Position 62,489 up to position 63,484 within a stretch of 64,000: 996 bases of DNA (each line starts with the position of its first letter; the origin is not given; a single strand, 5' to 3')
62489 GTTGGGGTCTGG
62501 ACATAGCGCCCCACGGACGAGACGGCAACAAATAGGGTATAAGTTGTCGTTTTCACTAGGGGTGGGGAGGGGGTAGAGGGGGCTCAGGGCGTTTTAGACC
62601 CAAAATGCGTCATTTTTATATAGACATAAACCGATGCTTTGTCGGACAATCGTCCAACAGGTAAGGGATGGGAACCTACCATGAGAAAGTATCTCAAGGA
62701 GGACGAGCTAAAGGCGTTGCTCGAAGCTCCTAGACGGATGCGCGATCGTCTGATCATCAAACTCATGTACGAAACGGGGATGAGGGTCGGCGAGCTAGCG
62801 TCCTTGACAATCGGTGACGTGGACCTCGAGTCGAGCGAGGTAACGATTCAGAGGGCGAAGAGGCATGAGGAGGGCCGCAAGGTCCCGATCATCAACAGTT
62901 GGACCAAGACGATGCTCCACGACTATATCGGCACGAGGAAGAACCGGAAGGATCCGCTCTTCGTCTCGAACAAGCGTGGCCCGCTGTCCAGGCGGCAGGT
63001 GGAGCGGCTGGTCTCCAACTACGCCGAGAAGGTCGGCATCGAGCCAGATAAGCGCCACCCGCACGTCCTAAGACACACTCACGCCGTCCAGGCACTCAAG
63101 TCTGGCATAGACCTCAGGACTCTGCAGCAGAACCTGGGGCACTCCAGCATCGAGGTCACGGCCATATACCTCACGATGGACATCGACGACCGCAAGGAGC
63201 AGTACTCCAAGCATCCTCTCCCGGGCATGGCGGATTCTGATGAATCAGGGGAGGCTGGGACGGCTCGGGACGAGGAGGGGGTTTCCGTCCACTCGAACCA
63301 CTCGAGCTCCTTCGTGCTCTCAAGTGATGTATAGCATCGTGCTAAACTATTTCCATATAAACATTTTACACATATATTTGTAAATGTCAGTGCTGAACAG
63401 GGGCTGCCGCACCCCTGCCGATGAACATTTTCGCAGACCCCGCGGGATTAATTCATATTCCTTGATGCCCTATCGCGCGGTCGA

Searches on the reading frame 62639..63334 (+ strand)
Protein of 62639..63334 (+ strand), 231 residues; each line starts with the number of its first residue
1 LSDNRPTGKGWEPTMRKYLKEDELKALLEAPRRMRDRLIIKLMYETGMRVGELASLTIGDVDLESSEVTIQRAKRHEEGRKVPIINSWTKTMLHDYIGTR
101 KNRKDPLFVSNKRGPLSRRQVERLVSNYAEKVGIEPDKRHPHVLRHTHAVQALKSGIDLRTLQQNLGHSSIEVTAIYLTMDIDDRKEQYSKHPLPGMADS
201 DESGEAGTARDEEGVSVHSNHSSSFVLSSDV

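Call 11: search_protein_families(library=pfam, proteins=[window:62639-63334:+], max_evalue=0.01)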
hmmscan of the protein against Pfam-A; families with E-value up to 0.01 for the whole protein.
window:62639-63334:+ (231 aa): 1 family
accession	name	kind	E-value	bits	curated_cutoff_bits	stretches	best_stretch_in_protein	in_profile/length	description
PF00589.27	Phage_integrase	-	5.2e-41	140.7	27.1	1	17-179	1-167/172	Phage integrase family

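Call 71: search_protein_families(library=ncbifam, proteins=[window:62639-63334:+], max_evalue=0.001)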
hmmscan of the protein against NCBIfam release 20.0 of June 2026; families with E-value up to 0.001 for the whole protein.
window:62639-63334:+ (231 aa): 12 families
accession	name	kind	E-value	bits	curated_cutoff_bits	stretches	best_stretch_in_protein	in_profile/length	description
NF040815.2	recomb_XerA_Arch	equivalog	2.7e-54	184.5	220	1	13-189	91-263/263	site-specific tyrosine recombinase/integron integrase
TIGR02224.1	recomb_XerC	equivalog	6.1e-39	134.2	335.15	1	17-192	105-290/295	tyrosine recombinase XerC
TIGR02225.1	recomb_XerD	equivalog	5.3e-36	124.4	329.6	1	16-193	101-288/290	site-specific tyrosine recombinase XerD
NF001399.0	PRK00283.1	subfamily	3.1e-33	115.3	279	1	15-193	110-297/300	tyrosine recombinase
NF003462.0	PRK05084.1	equivalog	8e-26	90.6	267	1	33-189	194-353/360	tyrosine recombinase XerS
NF002331.0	PRK01287.1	subfamily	8.7e-26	90.7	371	1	29-212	157-345/365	site-specific tyrosine recombinase XerC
TIGR02249.1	integrase_gron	subfamily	5.1e-21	75.3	265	2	104-178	225-298/315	integron integrase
NF007371.0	PRK09871.1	subfamily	1.6e-18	67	222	1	16-178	4-172/198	tyrosine-type DNA invertase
NF007370.0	PRK09870.1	subfamily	1.9e-18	66.9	221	1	16-179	10-178/200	tyrosine-type DNA invertase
NF011946.0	PRK15417.1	equivalog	5.5e-13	48.8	435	1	119-179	255-314/337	integron integrase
NF040693.1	recomb_GmtY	equivalog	2.8e-09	36.7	340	1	92-183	335-435/441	gamma-mobile-trio recombinase GmtY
NF002685.0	PRK02436.1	equivalog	5.8e-05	23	178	1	21-171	99-237/245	site-specific tyrosine recombinase XerD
